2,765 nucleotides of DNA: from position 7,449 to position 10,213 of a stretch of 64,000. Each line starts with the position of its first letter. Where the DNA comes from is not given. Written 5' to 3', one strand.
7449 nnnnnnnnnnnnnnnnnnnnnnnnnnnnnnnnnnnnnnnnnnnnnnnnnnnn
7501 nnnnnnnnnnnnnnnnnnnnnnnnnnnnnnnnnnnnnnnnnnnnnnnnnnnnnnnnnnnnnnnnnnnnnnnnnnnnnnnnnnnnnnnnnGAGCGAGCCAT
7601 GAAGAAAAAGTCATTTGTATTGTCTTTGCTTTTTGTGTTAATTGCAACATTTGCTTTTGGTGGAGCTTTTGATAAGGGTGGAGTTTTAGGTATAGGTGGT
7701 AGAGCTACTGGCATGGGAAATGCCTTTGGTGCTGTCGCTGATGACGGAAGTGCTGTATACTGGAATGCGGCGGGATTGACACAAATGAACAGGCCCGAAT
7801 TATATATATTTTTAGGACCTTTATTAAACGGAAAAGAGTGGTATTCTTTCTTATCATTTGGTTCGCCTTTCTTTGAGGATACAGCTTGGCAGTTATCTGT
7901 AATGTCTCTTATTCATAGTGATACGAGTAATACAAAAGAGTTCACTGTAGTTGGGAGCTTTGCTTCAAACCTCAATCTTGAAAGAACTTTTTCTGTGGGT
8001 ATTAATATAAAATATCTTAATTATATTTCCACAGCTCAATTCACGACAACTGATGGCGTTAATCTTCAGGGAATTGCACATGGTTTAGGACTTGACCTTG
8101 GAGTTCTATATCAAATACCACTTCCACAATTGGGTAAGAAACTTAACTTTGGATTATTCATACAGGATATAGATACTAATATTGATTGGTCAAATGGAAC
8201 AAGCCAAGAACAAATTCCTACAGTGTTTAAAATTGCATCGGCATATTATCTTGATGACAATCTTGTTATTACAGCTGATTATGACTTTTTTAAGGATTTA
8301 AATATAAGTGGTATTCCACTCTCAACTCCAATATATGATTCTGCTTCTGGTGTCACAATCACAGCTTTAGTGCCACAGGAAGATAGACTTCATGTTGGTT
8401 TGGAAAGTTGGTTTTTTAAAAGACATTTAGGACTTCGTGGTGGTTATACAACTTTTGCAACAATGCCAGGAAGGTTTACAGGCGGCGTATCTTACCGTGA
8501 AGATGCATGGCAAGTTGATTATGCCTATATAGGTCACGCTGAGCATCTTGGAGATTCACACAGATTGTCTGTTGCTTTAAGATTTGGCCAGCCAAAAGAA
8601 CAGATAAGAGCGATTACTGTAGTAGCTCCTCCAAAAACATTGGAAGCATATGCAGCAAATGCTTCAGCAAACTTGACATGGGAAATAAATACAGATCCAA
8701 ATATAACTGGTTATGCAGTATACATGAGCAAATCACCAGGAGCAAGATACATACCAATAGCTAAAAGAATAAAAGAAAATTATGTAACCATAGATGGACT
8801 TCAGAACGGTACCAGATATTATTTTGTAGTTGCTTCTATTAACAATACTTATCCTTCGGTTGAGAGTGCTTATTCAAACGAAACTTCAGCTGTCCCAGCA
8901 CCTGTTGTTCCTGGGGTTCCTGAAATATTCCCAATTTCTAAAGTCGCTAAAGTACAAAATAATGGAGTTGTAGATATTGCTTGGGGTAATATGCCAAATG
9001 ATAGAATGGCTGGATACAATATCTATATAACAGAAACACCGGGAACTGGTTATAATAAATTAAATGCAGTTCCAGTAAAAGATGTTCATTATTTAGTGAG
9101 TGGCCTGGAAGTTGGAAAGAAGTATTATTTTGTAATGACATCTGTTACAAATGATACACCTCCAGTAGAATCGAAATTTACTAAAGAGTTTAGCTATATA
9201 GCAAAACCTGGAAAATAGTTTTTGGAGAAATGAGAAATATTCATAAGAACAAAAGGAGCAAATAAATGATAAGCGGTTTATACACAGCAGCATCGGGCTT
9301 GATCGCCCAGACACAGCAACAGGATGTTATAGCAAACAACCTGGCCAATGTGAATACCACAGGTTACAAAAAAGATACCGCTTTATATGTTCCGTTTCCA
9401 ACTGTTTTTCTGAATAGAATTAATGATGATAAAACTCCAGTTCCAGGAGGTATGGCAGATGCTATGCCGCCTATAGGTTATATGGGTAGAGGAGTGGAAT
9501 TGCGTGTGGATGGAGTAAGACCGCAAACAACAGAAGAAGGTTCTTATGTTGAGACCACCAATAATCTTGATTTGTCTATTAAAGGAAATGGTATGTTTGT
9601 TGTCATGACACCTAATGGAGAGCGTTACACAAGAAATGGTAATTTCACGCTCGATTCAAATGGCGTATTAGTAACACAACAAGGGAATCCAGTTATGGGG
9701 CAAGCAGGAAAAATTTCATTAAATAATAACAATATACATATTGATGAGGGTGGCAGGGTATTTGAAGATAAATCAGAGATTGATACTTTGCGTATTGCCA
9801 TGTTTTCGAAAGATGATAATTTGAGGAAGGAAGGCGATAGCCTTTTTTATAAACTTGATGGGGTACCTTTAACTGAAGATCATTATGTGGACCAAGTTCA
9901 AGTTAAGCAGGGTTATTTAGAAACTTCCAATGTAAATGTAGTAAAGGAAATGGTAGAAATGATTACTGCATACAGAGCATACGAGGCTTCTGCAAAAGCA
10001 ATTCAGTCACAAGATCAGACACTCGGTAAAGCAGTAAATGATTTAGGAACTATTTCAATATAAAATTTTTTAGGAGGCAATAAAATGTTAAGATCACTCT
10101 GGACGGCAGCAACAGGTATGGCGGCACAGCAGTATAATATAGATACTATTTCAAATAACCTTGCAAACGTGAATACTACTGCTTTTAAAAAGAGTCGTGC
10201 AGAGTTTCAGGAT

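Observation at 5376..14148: Pair of PorV/PorQ-like outer-membrane barrels with FlgD-Ig and FN3 modules appears to be the first two cistrons of the flagellar rod / L-ring / P-ring operon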

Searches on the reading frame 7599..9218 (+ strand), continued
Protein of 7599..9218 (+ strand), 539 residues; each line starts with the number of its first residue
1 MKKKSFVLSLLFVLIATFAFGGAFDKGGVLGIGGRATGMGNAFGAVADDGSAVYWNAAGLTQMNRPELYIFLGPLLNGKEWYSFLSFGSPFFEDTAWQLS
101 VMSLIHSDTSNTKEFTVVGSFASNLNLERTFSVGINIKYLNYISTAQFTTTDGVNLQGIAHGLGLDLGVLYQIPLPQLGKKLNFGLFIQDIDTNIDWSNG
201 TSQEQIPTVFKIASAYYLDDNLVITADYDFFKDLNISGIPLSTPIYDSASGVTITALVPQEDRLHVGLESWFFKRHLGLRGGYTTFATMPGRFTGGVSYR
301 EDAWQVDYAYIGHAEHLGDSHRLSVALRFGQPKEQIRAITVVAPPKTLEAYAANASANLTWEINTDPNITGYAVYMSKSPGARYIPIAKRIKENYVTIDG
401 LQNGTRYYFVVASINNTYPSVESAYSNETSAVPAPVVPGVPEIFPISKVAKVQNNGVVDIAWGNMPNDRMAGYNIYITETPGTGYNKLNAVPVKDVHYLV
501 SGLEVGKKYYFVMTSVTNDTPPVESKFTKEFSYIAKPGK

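Call 24: find_related_loci(query=A1, collection=genome_contigs, flank=10000)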
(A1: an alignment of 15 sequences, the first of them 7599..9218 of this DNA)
Query A1 (539 aa) in genome_contigs; peptide patterns used: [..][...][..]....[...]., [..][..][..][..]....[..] (x = any residue, [..] = any of these).
599 stretches matched a pattern (row limit reached: there are more); 337 encode a relative of the query (tblastn E <= 1e-3); the best 80 are kept; 78 distinct loci.
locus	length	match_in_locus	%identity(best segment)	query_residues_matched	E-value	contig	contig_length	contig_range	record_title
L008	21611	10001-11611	83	1-537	0e+0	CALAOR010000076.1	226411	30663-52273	MAG TPA_asm: uncultured bacterium isolate ERR1035437_bin.115_CONCOCT_v1.1_MAG genome assembly, contig: ERZ1756482.3, who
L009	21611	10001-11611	77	1-537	0e+0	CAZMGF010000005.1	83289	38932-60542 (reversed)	MAG TPA_asm: uncultured Spirochaetia bacterium isolate binchicken_co3_603 genome assembly, contig: NODE_730_length_83289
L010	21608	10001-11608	77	1-537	0e+0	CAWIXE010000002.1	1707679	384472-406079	MAG: candidate division FCPU426 bacterium isolate MFD05705.bin.1.57 genome assembly, contig: contig_22053, whole genome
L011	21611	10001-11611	77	1-537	0e+0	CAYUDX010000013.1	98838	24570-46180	MAG TPA_asm: uncultured Spirochaetia bacterium isolate binchicken_co3_547 genome assembly, contig: NODE_516_length_98838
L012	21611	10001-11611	77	1-537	0e+0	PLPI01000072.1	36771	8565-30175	MAG: candidate division FCPU426 bacterium isolate bog_1181 73.20120700_S3D.51_contig_20823, whole genome shotgun sequenc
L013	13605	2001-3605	73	1-537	0e+0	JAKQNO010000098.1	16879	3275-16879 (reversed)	MAG: bacterium isolate USDV_metabat.159 k141_67504, whole genome shotgun sequence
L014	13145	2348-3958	72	1-537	0e+0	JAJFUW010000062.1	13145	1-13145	MAG: Spirochaetia bacterium isolate bin.56 k141_369611, whole genome shotgun sequence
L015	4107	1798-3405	69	1-537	0e+0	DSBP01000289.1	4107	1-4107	MAG TPA_asm: bacterium isolate SpSt-1175 Ga0129302_1014633, whole genome shotgun sequence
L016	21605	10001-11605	68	3-537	0e+0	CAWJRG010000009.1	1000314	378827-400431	MAG: uncultured bacterium isolate MFD03726.bin.1.65 genome assembly, contig: contig_7, whole genome shotgun sequence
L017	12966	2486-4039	71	22-537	0e+0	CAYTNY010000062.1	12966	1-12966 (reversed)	MAG TPA_asm: uncultured Spirochaetia bacterium isolate SRP252850_co1_9 genome assembly, contig: NODE_9112_length_12966_c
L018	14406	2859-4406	69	20-537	0e+0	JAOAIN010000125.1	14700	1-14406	MAG: Candidatus Goldiibacteriota bacterium isolate SKW91 k141_470228, whole genome shotgun sequence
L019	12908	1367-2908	69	22-537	0e+0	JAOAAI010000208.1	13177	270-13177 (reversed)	MAG: Candidatus Goldiibacteriota bacterium isolate SKW142 k141_1749234, whole genome shotgun sequence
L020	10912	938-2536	68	3-537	0e+0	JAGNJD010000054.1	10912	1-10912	MAG: Candidatus Goldiibacteriota bacterium isolate Gw_SlDig_bin_230 Gw_SlDig_11787_length_10912_cov_6.331572, whole geno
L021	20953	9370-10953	67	3-537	0e+0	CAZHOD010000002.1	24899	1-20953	MAG TPA_asm: uncultured Spirochaetia bacterium isolate SRP141376_co2_363 genome assembly, contig: NODE_4237_length_24899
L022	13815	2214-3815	66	3-537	0e+0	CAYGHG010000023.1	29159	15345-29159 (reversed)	MAG TPA_asm: uncultured Spirochaetia bacterium isolate ERP113451_co2_91 genome assembly, contig: NODE_877_length_29159_c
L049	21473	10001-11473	35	1-530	2e-89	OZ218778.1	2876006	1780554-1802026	MAG: uncultured bacterium isolate MFD01231.bin.1.34.R1.cmag genome assembly, chromosome: 1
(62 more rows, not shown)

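Call 27: search_protein_families(library=pfam, proteins=[L049:5079-6230:+, L049:6249-7505:+, L049:7865-9922:+, L049:9926-11503:+, L049:11587-12756:+, L049:12766-13419:+, L049:13906-15132:+, L049:15125-15637:+, L049:17380-18228:+, L049:18734-19711:+], max_evalue=0.001)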
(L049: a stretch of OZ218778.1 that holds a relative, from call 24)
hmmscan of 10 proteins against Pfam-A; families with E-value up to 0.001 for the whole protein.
L049:5079-6230:+ (383 aa): 3 families
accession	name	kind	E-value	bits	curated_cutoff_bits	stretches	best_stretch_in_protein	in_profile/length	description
PF02773.21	S-AdoMet_synt_C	-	1.1e-69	233.2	25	1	231-370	1-138/138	S-adenosylmethionine synthetase, C-terminal domain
PF02772.21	S-AdoMet_synt_M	-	4.4e-49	166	29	1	114-229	3-120/120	S-adenosylmethionine synthetase, central domain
PF00438.25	S-AdoMet_synt_N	-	1.7e-43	147.7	33.1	1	7-103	2-98/99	S-adenosylmethionine synthetase, N-terminal domain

L049:6249-7505:+ (418 aa): 4 families
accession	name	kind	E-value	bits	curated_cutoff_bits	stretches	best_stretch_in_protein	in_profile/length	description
PF05221.23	AdoHcyase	-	2.9e-63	214.2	25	2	2-136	1-139/299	S-adenosyl-L-homocysteine hydrolase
PF00670.27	AdoHcyase_NAD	-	2.1e-56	191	27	1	185-345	1-161/162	S-adenosyl-L-homocysteine hydrolase, NAD binding domain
PF02826.25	2-Hacid_dh_C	-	6.2e-10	39.2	25.1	1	204-313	33-145/178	D-isomer specific 2-hydroxyacid dehydrogenase, NAD binding domain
PF07991.19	KARI_N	-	1.2e-05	25.4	20.6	1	205-299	2-100/165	Acetohydroxy acid isomeroreductase, NADPH-binding domain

L049:7865-9922:+ (685 aa): 1 family
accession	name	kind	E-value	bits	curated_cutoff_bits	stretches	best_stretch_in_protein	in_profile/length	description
PF13860.13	FlgD_ig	-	4e-06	27.1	27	1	422-475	22-77/79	FlgD Ig-like domain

L049:9926-11503:+ (525 aa): 1 family
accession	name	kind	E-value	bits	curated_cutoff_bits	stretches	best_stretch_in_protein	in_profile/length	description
PF00041.27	fn3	-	2.6e-06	28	25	1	343-416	11-81/84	Fibronectin type III domain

L049:11587-12756:+ (389 aa): 3 families
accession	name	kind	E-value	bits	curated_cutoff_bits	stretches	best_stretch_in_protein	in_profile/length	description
PF01872.23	RibD_C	-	4.9e-41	141.2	24.1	1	173-382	1-195/197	RibD C-terminal domain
PF00383.29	dCMP_cyt_deam_1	-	4e-19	68.8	25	1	28-126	3-102/102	Cytidine and deoxycytidylate deaminase zinc-binding region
PF14437.12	MafB19-deam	-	1.3e-12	48.3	27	1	51-164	23-134/142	MafB19-like deaminase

L049:12766-13419:+ (217 aa): 1 family
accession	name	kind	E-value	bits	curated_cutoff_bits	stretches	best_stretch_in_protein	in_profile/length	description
PF00677.23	Lum_binding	-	9.9e-46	154.1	27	2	99-183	1-86/86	Lumazine binding domain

L049:13906-15132:+ (408 aa): 2 families
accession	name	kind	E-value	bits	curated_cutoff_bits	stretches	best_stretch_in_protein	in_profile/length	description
PF00926.24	DHBP_synthase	-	3.6e-86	288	26.4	1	14-205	1-191/191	3,4-dihydroxy-2-butanone 4-phosphate synthase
PF00925.25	GTP_cyclohydro2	-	1.3e-72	243.2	23.3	1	218-380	5-165/165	GTP cyclohydrolase II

L049:15125-15637:+ (170 aa): 1 family
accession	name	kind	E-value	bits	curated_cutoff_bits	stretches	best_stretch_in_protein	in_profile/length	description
PF00885.24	DMRL_synthase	-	3.2e-57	192.8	26.7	1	29-165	3-138/139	6,7-dimethyl-8-ribityllumazine synthase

L049:17380-18228:+ (282 aa): 3 families
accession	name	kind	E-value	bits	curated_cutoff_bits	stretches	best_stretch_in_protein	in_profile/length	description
PF00588.24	SpoU_methylase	-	6.6e-37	127.2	29.7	1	130-270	4-142/142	SpoU rRNA Methylase family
PF22435.1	MRM3-like_sub_bind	-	8.3e-17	61.8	27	1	18-107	1-83/84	MRM3-like substrate binding domain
PF08032.17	SpoU_sub_bind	-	3.6e-06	27.6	22.8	1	40-114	1-74/76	RNA 2'-O ribose methyltransferase substrate binding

L049:18734-19711:+ (325 aa): 2 families
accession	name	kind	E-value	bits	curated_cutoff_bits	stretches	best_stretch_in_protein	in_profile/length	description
PF01409.25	tRNA-synt_2d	-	1.9e-100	335.8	19.8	1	91-325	2-246/246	tRNA synthetases class II core domain (F)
PF02912.23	Phe_tRNA-synt_N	-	2.2e-21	76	22.3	1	21-82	2-63/69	Aminoacyl tRNA synthetase class II, N-terminal domain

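Call 41: search_solved_structures(query=A3, max_evalue=1)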
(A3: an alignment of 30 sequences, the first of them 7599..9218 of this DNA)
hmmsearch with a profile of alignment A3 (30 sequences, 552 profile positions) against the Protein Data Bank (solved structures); distinct sequences matched with E-value up to 1: 94 (the best 60 are shown).
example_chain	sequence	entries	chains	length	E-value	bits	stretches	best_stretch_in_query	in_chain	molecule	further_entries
8q6t_I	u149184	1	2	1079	4.9e-32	114.4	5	354-513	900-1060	Titin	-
8g4l_bm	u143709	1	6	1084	1e-23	86.9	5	336-416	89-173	Titin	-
6mfa_A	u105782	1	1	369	2.8e-12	49.2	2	343-533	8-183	Fibronectin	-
4yh7_A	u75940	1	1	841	3.4e-12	48.9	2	336-517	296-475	Receptor-type tyrosine-protein phosphatase delta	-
3mpc_A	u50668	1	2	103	2.3e-11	46.2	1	340-425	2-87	Fn3-like protein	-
3lpw_A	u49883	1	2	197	3.3e-11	45.6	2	343-440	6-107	A77-A78 domain from Titin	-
5g56_A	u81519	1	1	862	4e-11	45.3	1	320-426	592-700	CARBOHYDRATE BINDING FAMILY 6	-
8bxr_A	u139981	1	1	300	9.7e-11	44.1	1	336-539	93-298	Titin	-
8bvo_A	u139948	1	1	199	1.3e-09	40.4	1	342-533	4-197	Titin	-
4yfe_A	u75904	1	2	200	1.6e-08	36.8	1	343-518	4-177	Receptor-type tyrosine-protein phosphatase delta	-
4yfg_B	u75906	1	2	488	1.8e-08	36.6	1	336-519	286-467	Receptor-type tyrosine-protein phosphatase delta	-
4pbx_A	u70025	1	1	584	2.1e-08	36.4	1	335-510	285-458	Receptor-type tyrosine-protein phosphatase S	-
4yfd_A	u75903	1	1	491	2.6e-08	36.1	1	336-516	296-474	Receptor-type tyrosine-protein phosphatase delta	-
6pog_A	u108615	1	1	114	6e-08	34.9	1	347-417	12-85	Roundabout homolog 3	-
6pol_A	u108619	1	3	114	7.7e-08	34.5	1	347-416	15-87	Roundabout homolog 3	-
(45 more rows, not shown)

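Call 46: predict_structure(alignment_id=A3)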
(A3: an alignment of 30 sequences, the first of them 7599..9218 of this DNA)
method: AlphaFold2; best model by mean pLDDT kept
length: 539 residues; sequences in the alignment: 30
mean_pLDDT: 76.7   pTM: 0.52
mean pLDDT of the five models: 76.7, 76.5, 75.4, 73.5, 73.5
residues with pLDDT >= 90: 83; 70-90: 327; 50-70: 74; < 50: 55
segments of 3 or more residues with pLDDT < 50: 1-4, 11-24, 27-32, 234-237, 287-291, 314-316, 336-339, 438-443, 445-452
pLDDT, mean of each block of 10 residues (from residue 1): 51 36 44 54 75 79 85 78 87 85 83 87 83 91 79 76 90 83 89 78 76 87 85 53 71 65 79 73 59 71 81 57 82 53 80 83 78 91 86 84 89 81 87 67 41 70 84 92 89 89 84 90 90 82
secondary structure, 60 per line:
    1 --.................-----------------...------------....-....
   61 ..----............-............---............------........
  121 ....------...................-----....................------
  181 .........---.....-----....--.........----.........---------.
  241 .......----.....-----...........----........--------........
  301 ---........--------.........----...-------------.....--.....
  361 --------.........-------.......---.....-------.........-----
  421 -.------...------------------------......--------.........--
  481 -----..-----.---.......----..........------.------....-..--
elements in order: H3-19 H52-55 H57-62 E67-75 E80-91 E95-106 E113-124 E131-149 E155-174 E181-189 E193-197 E203-206 E209-217 E222-230 E240-247 E252-256 E262-272 E277-284 E293-300 E304-311 E320-328 E349-353 E356-360 E369-377 E385-391 E395-399 E407-415 E429-431 E456-461 E470-478 E497-503 E508-517 E531-534

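Call 54: fold_search(model_id=the predicted structure, library=pdb)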
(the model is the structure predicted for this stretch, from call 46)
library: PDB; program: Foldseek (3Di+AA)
matches with E <= 10: 1575; with E <= 0.001: 560
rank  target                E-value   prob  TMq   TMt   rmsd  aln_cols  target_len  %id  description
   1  6h3i_F                8.1e-12  1.00  0.43  0.64   6.1       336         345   18  Structural snapshots of the Type 9 protein translocon (released 2018-11-07)
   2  8gl6_F                9.9e-12  1.00  0.44  0.62   6.6       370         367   17  The Type 9 Secretion System in vitro assembled, RemA-CTD substrate bound complex (released 2024-01-31)
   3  6iaa_A                1.1e-09  1.00  0.17  0.11  45.7       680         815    9  hRobo2 ectodomain (released 2019-03-13)
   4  4yfd_A                1.7e-09  1.00  0.17  0.18  33.4       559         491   11  Crystal structure PTP delta Ig1-Fn2 in complex with IL-1RAcP (released 2015-05-06)
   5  3pgr                  3.9e-09  1.00  0.36  0.50   9.4       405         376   14  Asp348Arg mutant of EcFadL (released 2011-05-25)
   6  8bnq_A                5.9e-09  1.00  0.16  0.27  23.9       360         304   14  Crystal structure of the FnIII-tandem A84-A86 from the A-band of titin (released 2023-04-12)
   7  3pgs_A                6.2e-09  1.00  0.33  0.41  11.9       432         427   14  Phe3Gly mutant of EcFadL (released 2011-05-25)
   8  1t1l_A                6.6e-09  1.00  0.36  0.45  10.4       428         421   15  Crystal structure of the long-chain fatty acid transporter FadL (released 2004-06-15)
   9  8bxr                  7.7e-09  1.00  0.15  0.27  20.4       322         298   14  Titin FnIII-domain I109-I111 (I/A4-A/A6) from the MIR region (released 2023-02-15)
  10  3lpw_A                9.5e-09  1.00  0.16  0.40  19.8       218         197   22  Crystal structure of the FnIII-tandem A77-A78 from the A-band of titin (released 2010-09-08)
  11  4pln_C                1.5e-08  1.00  0.15  0.36  21.0       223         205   20  Crystal Structure of Chicken Netrin-1 (LN-LE3) complexed with mouse Neogenin (FN4-5) (released 2014-06-18)
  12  6tpv_A                2.0e-08  1.00  0.15  0.41  19.4       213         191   16  Crystal structures of FNIII domain one and two of the human leucocyte common antigen-related protein, LAR (released 2020-05-13)
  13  4bqb_C                2.1e-08  1.00  0.16  0.40  19.7       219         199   15  Crystal structure of the FN5 and FN6 domains of NEO1, form 2 (released 2013-06-12)
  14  9pwq_A                2.2e-08  1.00  0.14  0.05  27.5       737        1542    9  Cryo-EM structure of receptor tyrosine kinase ROS1 extracellular domain in complex with NELL2 (released 2026-02-25)
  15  4pln_D                2.3e-08  1.00  0.15  0.36  20.8       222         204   20  Crystal Structure of Chicken Netrin-1 (LN-LE3) complexed with mouse Neogenin (FN4-5) (released 2014-06-18)
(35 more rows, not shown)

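Call 72: list_cluster_members(proteins=[L049:9926-11503:+, L049:7865-9922:+])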
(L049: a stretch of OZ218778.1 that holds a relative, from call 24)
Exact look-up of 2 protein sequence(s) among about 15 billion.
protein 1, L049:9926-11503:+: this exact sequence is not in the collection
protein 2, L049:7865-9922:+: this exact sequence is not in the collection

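Call 86: search_protein_families(library=ncbifam, alignment_id=A3, max_evalue=0.001)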
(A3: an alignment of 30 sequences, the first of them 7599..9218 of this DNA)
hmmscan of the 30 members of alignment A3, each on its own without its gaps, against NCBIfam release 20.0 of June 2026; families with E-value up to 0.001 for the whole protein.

A. member 1, window:7599-9218:+ (539 aa): 3 families
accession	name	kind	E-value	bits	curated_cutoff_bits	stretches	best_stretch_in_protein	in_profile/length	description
NF033709.1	PorV_fam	subfamily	4.7e-25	88.9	90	1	33-329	12-326/326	PorV/PorQ family protein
NF052325.1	PorVQ2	equivalog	3.7e-14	52.4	325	1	30-200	32-208/354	putative type IX sorting system protein PorV2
NF033710.1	T9SS_OM_PorV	equivalog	2.6e-12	46.6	250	1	108-232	125-247/367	type IX secretion system outer membrane channel protein PorV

B. families by the number of members that match (of 30 scanned): 4 families
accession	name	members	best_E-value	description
NF033709.1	PorV_fam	30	5e-31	PorV/PorQ family protein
NF052325.1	PorVQ2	30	1.3e-20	putative type IX sorting system protein PorV2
NF033710.1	T9SS_OM_PorV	22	3.2e-13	type IX secretion system outer membrane channel protein PorV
NF033711.1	T9SS_PorQ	13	2.9e-07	type IX secretion system protein PorQ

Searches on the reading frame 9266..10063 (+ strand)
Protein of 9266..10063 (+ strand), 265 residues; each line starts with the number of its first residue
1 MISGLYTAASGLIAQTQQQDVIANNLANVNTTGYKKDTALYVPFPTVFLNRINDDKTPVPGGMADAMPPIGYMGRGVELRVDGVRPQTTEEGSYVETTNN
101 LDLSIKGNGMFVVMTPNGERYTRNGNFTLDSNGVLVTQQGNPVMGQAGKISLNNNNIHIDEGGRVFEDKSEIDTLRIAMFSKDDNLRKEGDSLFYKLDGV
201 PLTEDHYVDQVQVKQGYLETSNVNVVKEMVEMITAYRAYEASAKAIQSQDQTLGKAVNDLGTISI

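Call 4: search_protein_families(library=pfam, proteins=[window:9266-10063:+], max_evalue=0.01)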
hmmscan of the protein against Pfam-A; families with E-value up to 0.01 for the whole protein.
window:9266-10063:+ (265 aa): 3 families
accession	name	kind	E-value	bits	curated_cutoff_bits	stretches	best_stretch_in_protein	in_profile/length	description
PF06429.18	Flg_bbr_C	-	3.1e-20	71.8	23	1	214-258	1-45/46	Flagellar basal body rod FlgEFG protein C-terminal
PF22692.1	LlgE_F_G_D1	-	1.8e-15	57.2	27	1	105-165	2-62/64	Flagellar hook protein FlgE/F/G D1 domain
PF00460.25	Flg_bb_rod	-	3.5e-14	52.8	20.7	1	5-35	1-31/31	Flagella basal body rod protein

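Call 5: search_protein_families(library=ncbifam, proteins=[window:9266-10063:+], max_evalue=0.01)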
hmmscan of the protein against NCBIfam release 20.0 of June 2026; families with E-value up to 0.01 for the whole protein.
window:9266-10063:+ (265 aa): 30 families (the best 25 are shown)
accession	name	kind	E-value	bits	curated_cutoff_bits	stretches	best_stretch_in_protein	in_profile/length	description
TIGR03506.1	FlgEFG_subfam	subfamily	7.1e-58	197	70.25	2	4-143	2-121/351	flagellar hook-basal body complex protein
TIGR02490.1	flgF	equivalog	2e-55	187.7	178.5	1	5-240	1-218/218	flagellar basal-body rod protein FlgF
TIGR02488.1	flgG_G_neg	equivalog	8.9e-50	169.6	252.75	1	5-258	2-257/259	flagellar basal-body rod protein FlgG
NF009331.1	PRK12689.1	equivalog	4.1e-43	147.3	347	2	88-261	72-249/252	flagellar basal-body rod protein FlgF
NF009280.2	PRK12640.1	subfamily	1.8e-42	145.6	210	2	88-253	65-236/246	flagellar basal body rod protein FlgF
NF009456.0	PRK12816.1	equivalog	2.2e-41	142.2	416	1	1-258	1-261/264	flagellar basal body rod protein FlgG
NF009282.1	PRK12642.1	equivalog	8.1e-39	133.4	242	1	1-261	1-238/239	flagellar basal-body rod protein FlgF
NF009332.0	PRK12690.1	equivalog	3e-38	131.5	288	2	86-260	64-236/239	flagellar hook-basal body complex protein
NF009278.1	PRK12636.1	equivalog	5.2e-35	121.2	350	1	1-258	1-260/263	flagellar basal body rod protein FlgG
NF004241.1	PRK05682.1-5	equivalog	7.3e-33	114.3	469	2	1-158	1-150/446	flagellar hook protein FlgE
NF004238.1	PRK05682.1-1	equivalog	5.3e-31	108.3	400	2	7-147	5-125/414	flagellar hook protein FlgE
NF009281.1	PRK12641.1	equivalog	2.2e-26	92.9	260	2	90-253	65-241/252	flagellar basal-body rod protein FlgF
NF004243.1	PRK05682.2-2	equivalog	2.6e-26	92.7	801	3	84-149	64-130/420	flagellar hook protein FlgE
NF005286.1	PRK06803.1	equivalog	2.3e-24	86.3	467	3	80-146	52-119/402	flagellar hook protein FlgE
NF004242.0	PRK05682.2-1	equivalog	3.9e-22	78.6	365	3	86-145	67-129/422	flagellar hook protein FlgE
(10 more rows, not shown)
